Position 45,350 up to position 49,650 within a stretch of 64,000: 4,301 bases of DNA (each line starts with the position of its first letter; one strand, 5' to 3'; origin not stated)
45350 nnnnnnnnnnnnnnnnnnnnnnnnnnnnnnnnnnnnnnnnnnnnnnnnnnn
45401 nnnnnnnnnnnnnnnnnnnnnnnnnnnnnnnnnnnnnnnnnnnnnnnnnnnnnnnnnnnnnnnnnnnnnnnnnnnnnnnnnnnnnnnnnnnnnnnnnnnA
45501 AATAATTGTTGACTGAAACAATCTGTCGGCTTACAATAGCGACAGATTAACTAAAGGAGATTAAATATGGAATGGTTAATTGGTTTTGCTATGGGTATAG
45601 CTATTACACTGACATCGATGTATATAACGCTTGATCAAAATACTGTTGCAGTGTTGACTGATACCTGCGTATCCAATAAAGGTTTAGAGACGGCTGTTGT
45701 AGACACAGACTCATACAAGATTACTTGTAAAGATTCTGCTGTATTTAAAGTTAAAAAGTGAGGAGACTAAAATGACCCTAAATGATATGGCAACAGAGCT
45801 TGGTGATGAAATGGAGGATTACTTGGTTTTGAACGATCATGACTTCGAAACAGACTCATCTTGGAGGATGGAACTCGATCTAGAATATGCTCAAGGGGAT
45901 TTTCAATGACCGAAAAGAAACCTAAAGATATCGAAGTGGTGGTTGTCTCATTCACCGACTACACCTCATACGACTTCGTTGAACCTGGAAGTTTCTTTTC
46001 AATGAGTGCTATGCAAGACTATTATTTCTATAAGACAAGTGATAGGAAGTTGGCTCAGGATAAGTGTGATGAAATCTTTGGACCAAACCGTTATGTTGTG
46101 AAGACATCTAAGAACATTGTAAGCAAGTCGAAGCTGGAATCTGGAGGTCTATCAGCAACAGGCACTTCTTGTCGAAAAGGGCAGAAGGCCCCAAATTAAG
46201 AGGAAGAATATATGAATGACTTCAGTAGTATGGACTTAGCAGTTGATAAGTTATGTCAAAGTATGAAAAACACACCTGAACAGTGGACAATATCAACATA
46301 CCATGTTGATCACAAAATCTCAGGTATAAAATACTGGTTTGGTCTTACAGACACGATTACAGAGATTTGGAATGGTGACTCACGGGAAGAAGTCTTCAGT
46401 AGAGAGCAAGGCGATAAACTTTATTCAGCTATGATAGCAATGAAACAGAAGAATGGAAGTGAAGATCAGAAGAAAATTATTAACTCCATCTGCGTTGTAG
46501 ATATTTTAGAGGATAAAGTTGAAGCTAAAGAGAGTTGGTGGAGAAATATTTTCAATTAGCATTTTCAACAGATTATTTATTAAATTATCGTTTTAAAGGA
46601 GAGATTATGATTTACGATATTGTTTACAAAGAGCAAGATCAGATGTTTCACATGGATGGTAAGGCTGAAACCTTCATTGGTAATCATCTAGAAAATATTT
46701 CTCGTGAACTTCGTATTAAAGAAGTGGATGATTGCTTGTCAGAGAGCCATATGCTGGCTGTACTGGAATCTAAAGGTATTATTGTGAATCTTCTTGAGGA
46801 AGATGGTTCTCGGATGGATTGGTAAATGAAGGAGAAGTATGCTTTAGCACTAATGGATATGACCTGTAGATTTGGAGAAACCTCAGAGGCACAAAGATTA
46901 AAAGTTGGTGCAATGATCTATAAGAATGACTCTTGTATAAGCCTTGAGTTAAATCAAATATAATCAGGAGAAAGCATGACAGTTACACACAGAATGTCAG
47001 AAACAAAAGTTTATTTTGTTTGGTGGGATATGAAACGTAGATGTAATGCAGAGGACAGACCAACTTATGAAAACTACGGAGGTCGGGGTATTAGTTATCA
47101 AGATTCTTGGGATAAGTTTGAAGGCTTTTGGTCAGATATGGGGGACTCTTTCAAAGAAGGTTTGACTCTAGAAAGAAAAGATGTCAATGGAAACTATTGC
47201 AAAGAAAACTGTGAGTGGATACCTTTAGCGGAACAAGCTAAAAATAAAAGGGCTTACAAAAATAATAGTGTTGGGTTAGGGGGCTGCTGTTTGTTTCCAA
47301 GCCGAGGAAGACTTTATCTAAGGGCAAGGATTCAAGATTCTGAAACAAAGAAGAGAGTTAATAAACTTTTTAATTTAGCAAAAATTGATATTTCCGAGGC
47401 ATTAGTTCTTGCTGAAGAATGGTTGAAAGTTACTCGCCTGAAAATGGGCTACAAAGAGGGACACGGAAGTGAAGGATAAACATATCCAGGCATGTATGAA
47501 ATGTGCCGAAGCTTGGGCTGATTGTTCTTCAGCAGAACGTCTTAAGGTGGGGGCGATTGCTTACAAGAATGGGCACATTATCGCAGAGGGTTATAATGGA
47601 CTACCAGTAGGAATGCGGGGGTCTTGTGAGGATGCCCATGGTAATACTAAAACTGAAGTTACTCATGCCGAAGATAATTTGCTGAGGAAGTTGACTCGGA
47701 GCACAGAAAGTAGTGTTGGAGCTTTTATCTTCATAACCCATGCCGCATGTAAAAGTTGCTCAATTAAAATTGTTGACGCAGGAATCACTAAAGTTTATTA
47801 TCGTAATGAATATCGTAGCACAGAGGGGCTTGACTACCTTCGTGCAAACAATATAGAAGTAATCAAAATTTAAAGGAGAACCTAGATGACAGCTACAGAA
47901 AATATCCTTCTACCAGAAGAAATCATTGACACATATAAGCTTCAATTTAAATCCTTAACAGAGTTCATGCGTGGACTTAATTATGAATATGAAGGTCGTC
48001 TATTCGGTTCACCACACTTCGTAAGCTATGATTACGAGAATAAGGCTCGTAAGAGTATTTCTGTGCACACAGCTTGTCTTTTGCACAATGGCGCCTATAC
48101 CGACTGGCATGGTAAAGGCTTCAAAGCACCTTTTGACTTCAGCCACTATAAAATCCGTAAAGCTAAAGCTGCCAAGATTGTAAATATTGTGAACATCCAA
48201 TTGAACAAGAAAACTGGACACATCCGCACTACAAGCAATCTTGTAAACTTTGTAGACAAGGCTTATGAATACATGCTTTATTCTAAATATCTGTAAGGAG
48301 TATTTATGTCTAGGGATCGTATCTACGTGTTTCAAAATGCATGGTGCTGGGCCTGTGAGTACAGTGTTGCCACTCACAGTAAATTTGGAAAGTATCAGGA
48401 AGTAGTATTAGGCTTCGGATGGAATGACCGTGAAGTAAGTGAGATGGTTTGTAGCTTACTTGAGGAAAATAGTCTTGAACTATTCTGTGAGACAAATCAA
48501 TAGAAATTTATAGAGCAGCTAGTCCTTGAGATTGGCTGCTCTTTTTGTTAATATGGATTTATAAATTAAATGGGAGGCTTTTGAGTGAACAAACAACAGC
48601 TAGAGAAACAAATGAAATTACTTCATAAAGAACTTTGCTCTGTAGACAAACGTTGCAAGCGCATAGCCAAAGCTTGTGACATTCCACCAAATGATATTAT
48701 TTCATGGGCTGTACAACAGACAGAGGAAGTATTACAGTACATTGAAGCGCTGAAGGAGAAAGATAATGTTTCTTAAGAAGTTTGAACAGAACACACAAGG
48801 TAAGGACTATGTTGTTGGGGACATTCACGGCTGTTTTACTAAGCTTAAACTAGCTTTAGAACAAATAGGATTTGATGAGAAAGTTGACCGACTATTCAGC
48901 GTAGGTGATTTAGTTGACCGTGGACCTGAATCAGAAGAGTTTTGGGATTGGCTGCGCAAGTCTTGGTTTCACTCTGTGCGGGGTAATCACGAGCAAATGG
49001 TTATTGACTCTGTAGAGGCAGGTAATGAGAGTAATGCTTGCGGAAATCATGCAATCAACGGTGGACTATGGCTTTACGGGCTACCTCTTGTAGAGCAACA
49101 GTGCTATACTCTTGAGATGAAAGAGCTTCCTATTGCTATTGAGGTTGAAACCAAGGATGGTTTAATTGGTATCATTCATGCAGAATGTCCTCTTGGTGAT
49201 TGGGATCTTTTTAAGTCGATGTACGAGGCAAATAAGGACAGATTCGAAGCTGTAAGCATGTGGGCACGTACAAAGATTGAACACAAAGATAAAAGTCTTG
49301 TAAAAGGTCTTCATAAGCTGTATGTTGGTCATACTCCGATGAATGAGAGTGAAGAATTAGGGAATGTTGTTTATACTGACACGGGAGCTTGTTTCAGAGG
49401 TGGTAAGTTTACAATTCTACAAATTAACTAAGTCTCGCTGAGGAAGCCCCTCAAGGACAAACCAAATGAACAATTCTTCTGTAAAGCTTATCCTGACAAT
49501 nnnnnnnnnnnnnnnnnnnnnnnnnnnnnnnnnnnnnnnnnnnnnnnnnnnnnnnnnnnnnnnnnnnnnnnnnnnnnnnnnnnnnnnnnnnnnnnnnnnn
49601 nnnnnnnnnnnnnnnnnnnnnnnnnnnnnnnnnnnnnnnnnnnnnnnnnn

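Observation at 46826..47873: Homing-endonuclease gene flanked by a duplicated 5' fragment of the dCMP deaminase gene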

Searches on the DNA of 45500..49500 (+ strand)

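Call 7: search_dna_similar(query=window:45500-49500:+, collection=phages, mode=near, max_rows=40)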
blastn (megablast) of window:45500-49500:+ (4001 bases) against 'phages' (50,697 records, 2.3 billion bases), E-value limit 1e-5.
No match.

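Call 9: search_dna_similar(query=window:45500-49500:+, collection=phages, mode=distant, max_rows=30)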
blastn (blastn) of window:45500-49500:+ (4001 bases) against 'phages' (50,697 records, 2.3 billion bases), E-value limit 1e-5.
Records with a match: 7; places in all: 7; records where one place covers at least 80% of the query: 0.
Best place of each record, by identity: 60-80% 7.
By first word of the organism name: Bacillus 4; Pseudomonas 3.
By host as written in the record: Bacillus subtilis Delta6 2; Bacillus subtilis BEST7003 2; Pseudomonas aeruginosa P9W 2; Pseudomonas aeruginosa PAO1 1.
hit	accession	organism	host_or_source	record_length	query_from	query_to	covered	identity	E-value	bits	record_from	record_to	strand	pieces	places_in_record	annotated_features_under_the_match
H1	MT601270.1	Bacillus phage vB_BsuM-Goe9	Bacillus subtilis Delta6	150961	1635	1772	3%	75.5%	3e-14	88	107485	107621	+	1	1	hypothetical: hypothetical protein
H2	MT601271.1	Bacillus phage vB_BsuM-Goe10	Bacillus subtilis Delta6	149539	1635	1772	3%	75.5%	3e-14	88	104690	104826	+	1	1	hypothetical: hypothetical protein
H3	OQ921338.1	Bacillus phage SPO1L3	Bacillus subtilis BEST7003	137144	1635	1772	3%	75.5%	3e-14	88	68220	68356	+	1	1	hypothetical protein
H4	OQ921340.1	Bacillus phage SPO1L5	Bacillus subtilis BEST7003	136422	1635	1772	3%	75.5%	3e-14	88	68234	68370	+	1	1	hypothetical protein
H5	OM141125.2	Pseudomonas phage PP9W2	Pseudomonas aeruginosa P9W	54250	3384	3493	3%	75.5%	6e-11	78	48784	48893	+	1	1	metallophosphoesterase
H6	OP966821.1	Pseudomonas phage Fyn8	Pseudomonas aeruginosa PAO1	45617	3384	3493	3%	75.5%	6e-11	78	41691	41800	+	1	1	hypothetical protein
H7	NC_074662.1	Pseudomonas phage PP9W2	Pseudomonas aeruginosa P9W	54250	3384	3493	3%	75.5%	6e-11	78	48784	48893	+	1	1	metallophosphoesterase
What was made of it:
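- Tried and rejected: Megablast of 45500-49500 against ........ phages found nothing (call 7). blastn found only short hits in the endonuclease core and in a phosphoesterase gene (call 9).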

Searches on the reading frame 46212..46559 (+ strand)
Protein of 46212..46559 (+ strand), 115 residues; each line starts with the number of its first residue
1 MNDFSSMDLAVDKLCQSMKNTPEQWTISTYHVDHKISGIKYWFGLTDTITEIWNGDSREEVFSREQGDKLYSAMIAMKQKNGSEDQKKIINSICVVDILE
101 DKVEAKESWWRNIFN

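Call 6: search_protein_families(library=pfam, proteins=[window:46212-46559:+], max_evalue=0.1)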
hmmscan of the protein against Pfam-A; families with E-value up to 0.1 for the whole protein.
window:46212-46559:+ (115 aa): 1 family
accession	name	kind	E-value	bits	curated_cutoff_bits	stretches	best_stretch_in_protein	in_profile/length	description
PF04501.17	Baculo_VP39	-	0.056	13.4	25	1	10-41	127-161/244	Baculovirus major capsid protein VP39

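Call 8: search_protein_families(library=phrogs, proteins=[window:46212-46559:+], max_evalue=0.01)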
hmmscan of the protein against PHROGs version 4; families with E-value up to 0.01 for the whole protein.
window:46212-46559:+ (115 aa): 1 family
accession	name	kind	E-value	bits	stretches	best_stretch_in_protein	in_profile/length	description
phrog_15249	-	unknown function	3.7e-11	44.6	1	7-103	23-115/152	-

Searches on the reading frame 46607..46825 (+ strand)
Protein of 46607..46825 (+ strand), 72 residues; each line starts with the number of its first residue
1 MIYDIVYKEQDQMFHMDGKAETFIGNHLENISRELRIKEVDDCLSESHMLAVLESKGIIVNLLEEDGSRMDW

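Call 6: search_protein_families(library=pfam, proteins=[window:46607-46825:+], max_evalue=0.1)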
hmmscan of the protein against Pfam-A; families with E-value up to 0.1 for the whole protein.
window:46607-46825:+ (72 aa): 0 families
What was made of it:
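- On dCMP/cytidine deaminase (PF00383), stub 46826-46963: There is no Pfam hit (call 6).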

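Call 8: search_protein_families(library=phrogs, proteins=[window:46607-46825:+], max_evalue=0.01)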
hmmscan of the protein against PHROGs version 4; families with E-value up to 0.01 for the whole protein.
window:46607-46825:+ (72 aa): 0 families

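Call 20: find_related_loci(query=window:46607-46825:+, collection=viral_contigs, flank=4000)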
Query window:46607-46825:+ (72 aa) in viral_contigs; peptide patterns used: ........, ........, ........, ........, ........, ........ (x = any residue, [..] = any of these).
6 stretches matched a pattern, but none encodes a relative of the query by tblastn (E <= 1e-3).
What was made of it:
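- Tried and rejected: An IMG/VR scan with the 72-aa protein found nothing (call 20).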

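Call 22: find_encoding_contigs(protein=window:46607-46825:+, flank=3000, max_places=10)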
Protein window:46607-46825:+ (72 aa): 5 contigs read that carry it; 1 place shown.
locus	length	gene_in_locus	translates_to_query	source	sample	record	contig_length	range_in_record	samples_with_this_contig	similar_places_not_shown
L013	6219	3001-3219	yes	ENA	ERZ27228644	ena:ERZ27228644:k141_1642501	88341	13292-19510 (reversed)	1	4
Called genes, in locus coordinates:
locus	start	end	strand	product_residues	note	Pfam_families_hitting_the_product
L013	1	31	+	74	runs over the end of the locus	-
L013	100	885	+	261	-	PF02562:PhoH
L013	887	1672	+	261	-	PF00574:CLP_protease (weak)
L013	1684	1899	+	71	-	-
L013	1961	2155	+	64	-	-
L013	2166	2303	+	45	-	-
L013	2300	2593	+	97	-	-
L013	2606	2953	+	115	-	-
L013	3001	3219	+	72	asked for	-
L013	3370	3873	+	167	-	-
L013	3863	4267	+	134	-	PF00383:dCMP_cyt_deam_1, PF14437:MafB19-deam, PF14439:Bd3614-deam (weak)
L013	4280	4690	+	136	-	PF24116:DUF7390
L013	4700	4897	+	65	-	-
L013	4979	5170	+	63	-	-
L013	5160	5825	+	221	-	PF00149:Metallophos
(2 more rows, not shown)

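Call 25: find_homologous_proteins(query=window:46607-46825:+, max_evalue=0.01)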
Query window:46607-46825:+ (72 aa): 28 proteins with E <= 0.01 among 28 candidates.
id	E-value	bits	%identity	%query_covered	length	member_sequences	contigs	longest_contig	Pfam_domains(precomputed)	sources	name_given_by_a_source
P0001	5.0e-39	148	94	100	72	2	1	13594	-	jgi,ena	-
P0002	6.4e-39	148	96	100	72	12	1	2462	-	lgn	-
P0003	1.3e-38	147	93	100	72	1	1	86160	-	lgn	-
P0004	2.2e-38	146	94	100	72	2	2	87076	-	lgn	-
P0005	3.1e-38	146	93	100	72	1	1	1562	-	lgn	-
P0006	3.7e-38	146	93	100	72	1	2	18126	-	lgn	-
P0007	3.8e-37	142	93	100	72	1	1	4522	-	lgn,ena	-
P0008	4.0e-37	142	92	100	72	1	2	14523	-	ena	-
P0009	1.0e-36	141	90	100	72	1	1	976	-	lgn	-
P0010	1.5e-36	141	90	100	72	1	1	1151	-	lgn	-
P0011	4.7e-36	139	90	100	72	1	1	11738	-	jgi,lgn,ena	-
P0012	7.9e-36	138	93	100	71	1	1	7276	-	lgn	-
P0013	3.0e-35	137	88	100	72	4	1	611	-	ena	-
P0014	5.1e-35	136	90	100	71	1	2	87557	-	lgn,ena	-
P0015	5.4e-33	129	85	100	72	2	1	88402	-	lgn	-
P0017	1.8e-29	118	78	100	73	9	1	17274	-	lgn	-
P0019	1.3e-25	106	73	100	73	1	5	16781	-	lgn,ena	-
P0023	3.9e-22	95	63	100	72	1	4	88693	-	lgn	-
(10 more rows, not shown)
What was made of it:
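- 46607..46825 (+): 72-aa backbone gene of unknown function. In relatives it lies directly upstream of the deaminase gene. 28 homologues were found (call 25).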

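Call 26: find_encoding_contigs(protein=P0023, flank=3000, max_places=4)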
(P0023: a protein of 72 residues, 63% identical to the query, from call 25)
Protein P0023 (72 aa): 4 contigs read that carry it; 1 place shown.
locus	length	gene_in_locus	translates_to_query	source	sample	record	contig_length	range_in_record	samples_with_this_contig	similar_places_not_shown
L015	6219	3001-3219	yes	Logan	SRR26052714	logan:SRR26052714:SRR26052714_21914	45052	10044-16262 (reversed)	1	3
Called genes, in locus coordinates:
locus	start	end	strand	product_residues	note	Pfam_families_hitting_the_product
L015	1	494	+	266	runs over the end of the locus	PF02562:PhoH, PF13604:AAA_30 (weak), PF13245:AAA_19 (weak)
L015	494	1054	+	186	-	PF13392:HNH_3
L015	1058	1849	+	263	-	PF00574:CLP_protease (weak)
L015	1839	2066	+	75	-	-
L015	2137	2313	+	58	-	-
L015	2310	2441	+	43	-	-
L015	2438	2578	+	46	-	-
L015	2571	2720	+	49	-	-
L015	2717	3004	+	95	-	-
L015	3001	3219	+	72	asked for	-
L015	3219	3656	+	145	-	PF00383:dCMP_cyt_deam_1, PF14437:MafB19-deam (weak)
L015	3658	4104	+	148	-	PF24116:DUF7390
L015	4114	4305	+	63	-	-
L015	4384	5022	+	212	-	-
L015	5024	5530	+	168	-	-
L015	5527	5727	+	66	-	-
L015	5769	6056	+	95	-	-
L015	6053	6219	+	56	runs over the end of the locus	-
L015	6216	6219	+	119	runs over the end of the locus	-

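Call 27: find_encoding_contigs(protein=P0015, flank=3000, max_places=4)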
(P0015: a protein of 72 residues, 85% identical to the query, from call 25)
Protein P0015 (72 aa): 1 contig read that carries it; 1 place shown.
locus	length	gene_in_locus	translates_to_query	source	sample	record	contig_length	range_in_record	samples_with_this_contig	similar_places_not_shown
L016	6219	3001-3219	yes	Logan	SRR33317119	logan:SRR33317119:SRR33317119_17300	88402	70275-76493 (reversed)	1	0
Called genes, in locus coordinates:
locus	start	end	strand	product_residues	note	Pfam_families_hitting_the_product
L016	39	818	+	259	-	PF02562:PhoH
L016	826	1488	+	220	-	-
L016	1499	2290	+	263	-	-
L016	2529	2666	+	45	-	-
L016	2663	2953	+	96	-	-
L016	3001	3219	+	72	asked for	-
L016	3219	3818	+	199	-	PF13392:HNH_3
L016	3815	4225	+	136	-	PF00383:dCMP_cyt_deam_1, PF14437:MafB19-deam, PF14439:Bd3614-deam (faint)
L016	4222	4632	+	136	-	PF24116:DUF7390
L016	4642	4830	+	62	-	-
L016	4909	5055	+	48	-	-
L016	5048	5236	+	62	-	-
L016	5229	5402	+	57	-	-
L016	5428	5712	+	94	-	-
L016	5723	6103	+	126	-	-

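Call 28: find_encoding_contigs(protein=P0019, flank=3000, max_places=4)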
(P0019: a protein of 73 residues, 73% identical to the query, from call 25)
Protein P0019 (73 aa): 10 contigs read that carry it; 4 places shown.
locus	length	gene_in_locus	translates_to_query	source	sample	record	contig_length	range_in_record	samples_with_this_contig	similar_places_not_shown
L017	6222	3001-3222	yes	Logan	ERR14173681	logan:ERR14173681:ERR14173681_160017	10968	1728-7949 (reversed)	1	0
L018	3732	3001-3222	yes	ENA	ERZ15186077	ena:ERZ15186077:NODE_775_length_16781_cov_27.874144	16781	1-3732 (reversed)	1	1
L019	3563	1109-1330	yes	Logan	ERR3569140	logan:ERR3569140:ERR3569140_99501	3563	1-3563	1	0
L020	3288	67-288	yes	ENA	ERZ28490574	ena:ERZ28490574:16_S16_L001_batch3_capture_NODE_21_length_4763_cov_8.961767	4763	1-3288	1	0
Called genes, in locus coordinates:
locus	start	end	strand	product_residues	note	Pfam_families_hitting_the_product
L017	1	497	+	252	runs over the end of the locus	PF02562:PhoH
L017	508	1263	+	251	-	PF00574:CLP_protease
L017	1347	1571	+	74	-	-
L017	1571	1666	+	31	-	-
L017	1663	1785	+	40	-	-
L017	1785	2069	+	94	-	-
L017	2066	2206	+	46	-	-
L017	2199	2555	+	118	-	-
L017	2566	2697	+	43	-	-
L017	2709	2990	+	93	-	-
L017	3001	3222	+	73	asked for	-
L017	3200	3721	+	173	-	PF22769:DCD, PF00692:dUTPase (faint)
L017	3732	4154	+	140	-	PF24116:DUF7390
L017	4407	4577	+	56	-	-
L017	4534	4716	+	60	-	-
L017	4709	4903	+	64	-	-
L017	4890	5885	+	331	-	PF21817:CapR, PF05265:DUF723, PF21817:CapR (weak)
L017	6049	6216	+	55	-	-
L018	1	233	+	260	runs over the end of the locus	PF02562:PhoH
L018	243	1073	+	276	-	-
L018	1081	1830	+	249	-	PF00574:CLP_protease, PF25145:NfeD1b_N (weak)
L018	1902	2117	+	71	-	-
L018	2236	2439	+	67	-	-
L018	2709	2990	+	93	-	-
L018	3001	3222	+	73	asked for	-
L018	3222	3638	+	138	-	PF00383:dCMP_cyt_deam_1, PF14437:MafB19-deam, PF14439:Bd3614-deam (weak)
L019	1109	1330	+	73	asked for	-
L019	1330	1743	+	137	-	PF00383:dCMP_cyt_deam_1, PF14437:MafB19-deam, PF14439:Bd3614-deam (weak)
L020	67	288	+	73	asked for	-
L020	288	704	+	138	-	PF00383:dCMP_cyt_deam_1, PF14437:MafB19-deam, PF14439:Bd3614-deam (weak)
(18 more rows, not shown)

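Call 29: find_encoding_contigs(protein=P0014, flank=3000, max_places=4)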
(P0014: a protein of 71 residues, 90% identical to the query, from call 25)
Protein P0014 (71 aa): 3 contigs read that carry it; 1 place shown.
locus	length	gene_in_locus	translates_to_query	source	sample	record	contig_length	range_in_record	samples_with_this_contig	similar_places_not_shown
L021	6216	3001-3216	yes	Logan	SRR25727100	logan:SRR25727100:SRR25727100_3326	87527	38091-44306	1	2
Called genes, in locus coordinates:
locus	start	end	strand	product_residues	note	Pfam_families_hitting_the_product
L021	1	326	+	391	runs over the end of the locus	-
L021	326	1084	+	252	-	PF02562:PhoH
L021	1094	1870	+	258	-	PF00574:CLP_protease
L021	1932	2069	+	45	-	-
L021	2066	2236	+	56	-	-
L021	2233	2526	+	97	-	-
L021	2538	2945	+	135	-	-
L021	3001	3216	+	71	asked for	-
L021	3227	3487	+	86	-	-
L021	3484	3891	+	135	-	PF00383:dCMP_cyt_deam_1, PF14437:MafB19-deam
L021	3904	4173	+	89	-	-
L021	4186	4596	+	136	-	PF24116:DUF7390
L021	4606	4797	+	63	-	-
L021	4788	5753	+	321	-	PF21817:CapR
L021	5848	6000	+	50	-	-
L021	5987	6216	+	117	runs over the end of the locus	-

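Call 30: find_encoding_contigs(protein=P0017, flank=3000, max_places=4)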
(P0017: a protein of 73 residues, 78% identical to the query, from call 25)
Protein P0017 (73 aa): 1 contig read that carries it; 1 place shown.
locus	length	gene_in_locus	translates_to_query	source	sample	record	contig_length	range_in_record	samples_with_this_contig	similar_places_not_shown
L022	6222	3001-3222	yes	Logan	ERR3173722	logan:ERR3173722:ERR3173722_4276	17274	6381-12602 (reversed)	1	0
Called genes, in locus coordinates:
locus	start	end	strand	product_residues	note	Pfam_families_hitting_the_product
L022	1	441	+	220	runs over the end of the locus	-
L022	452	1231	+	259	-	-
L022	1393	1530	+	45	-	-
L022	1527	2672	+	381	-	PF07463:NUMOD4 (weak), PF13392:HNH_3 (weak)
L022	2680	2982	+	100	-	-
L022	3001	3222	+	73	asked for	-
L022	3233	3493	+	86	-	-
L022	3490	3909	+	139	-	PF00383:dCMP_cyt_deam_1, PF14437:MafB19-deam, PF14439:Bd3614-deam (weak)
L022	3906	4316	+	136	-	PF24116:DUF7390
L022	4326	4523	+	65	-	-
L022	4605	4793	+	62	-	-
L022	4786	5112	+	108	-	-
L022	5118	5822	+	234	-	PF00149:Metallophos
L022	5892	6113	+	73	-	-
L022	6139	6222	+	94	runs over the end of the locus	-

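Call 31: find_encoding_contigs(protein=P0004, flank=3000, max_places=4)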
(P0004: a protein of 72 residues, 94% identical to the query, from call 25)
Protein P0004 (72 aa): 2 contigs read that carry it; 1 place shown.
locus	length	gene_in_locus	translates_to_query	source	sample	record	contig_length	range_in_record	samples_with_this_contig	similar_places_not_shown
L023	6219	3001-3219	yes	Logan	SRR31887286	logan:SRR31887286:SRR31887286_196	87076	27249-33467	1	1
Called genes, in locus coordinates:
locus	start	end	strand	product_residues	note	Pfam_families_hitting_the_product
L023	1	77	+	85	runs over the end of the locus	-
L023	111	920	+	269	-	PF02562:PhoH, PF13604:AAA_30 (faint)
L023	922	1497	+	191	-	-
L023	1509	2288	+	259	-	-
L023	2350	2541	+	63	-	-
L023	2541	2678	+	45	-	-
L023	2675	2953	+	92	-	-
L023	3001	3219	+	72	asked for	-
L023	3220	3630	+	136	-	PF00383:dCMP_cyt_deam_1, PF14437:MafB19-deam, PF14439:Bd3614-deam (weak)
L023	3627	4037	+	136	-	PF24116:DUF7390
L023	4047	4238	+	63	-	-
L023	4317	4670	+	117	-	-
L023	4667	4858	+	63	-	-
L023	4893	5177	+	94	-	-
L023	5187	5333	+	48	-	-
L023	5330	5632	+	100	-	-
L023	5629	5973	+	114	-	-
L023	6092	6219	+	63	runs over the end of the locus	-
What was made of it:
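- A different HNH_3 endonuclease gene occupies the same 72-aa/deaminase junction in L016 but not in L023 (calls 27, 31).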

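Call 41: find_related_loci(query=L021:3484-3888:+, collection=viral_contigs, flank=3000)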
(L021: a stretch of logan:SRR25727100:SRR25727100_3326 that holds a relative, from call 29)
Query L021:3484-3888:+ (135 aa) in viral_contigs; peptide patterns used: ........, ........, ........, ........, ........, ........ (x = any residue, [..] = any of these).
7 stretches matched a pattern; 7 encode a relative of the query (tblastn E <= 1e-3); 7 distinct loci.
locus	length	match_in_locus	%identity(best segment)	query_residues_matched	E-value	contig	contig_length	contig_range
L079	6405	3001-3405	90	1-135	1e-83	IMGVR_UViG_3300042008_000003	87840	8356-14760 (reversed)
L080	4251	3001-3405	86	1-135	2e-81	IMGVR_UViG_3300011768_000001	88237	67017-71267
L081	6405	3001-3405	87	1-135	2e-80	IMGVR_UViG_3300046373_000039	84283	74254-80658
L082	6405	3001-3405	84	1-135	2e-78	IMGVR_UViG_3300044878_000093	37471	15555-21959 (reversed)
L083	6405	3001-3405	76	1-135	9e-69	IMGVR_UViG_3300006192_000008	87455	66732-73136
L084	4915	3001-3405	76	1-135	9e-69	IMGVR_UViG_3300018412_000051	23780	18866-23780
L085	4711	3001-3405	75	1-135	2e-67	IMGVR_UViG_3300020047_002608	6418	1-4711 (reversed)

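Call 49: find_encoding_contigs(protein=P0003, flank=2500, max_places=4)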
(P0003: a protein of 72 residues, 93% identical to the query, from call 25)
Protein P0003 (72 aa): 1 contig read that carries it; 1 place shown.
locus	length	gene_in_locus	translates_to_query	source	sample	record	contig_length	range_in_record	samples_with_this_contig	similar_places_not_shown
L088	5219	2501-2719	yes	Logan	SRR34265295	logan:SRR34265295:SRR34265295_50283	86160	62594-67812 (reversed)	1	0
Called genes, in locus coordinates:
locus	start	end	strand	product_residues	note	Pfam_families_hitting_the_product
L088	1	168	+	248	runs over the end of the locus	PF02562:PhoH, PF13245:AAA_19 (weak)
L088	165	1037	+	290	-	-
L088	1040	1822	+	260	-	PF00574:CLP_protease (weak), PF25145:NfeD1b_N (weak)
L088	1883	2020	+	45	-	-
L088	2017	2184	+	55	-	-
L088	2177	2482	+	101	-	-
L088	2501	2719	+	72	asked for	-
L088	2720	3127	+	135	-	PF00383:dCMP_cyt_deam_1, PF14437:MafB19-deam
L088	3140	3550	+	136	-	PF24116:DUF7390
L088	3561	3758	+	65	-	-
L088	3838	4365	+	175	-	PF13328:HD_4, PF01966:HD (weak)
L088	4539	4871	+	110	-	-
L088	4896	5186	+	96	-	-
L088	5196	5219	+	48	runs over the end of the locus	-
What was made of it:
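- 46607..46825 (+): In L015, L018-20, L023 and L088 its stop codon abuts the deaminase start (calls 26, 28, 31, 49).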

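Call 50: find_encoding_contigs(protein=P0001, flank=2500, max_places=4)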
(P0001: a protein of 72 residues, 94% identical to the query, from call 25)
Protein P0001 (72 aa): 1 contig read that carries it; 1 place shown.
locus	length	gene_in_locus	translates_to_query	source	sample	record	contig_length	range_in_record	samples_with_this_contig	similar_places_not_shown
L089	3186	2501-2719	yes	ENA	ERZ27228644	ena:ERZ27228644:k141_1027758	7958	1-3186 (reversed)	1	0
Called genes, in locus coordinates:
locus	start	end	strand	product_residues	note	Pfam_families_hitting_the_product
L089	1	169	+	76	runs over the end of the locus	-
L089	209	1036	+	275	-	PF02562:PhoH, PF13604:AAA_30 (weak)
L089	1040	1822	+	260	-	PF00574:CLP_protease (weak), PF25145:NfeD1b_N (weak)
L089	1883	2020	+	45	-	-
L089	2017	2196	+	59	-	-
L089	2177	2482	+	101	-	-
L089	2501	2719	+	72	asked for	-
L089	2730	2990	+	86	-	-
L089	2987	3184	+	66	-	?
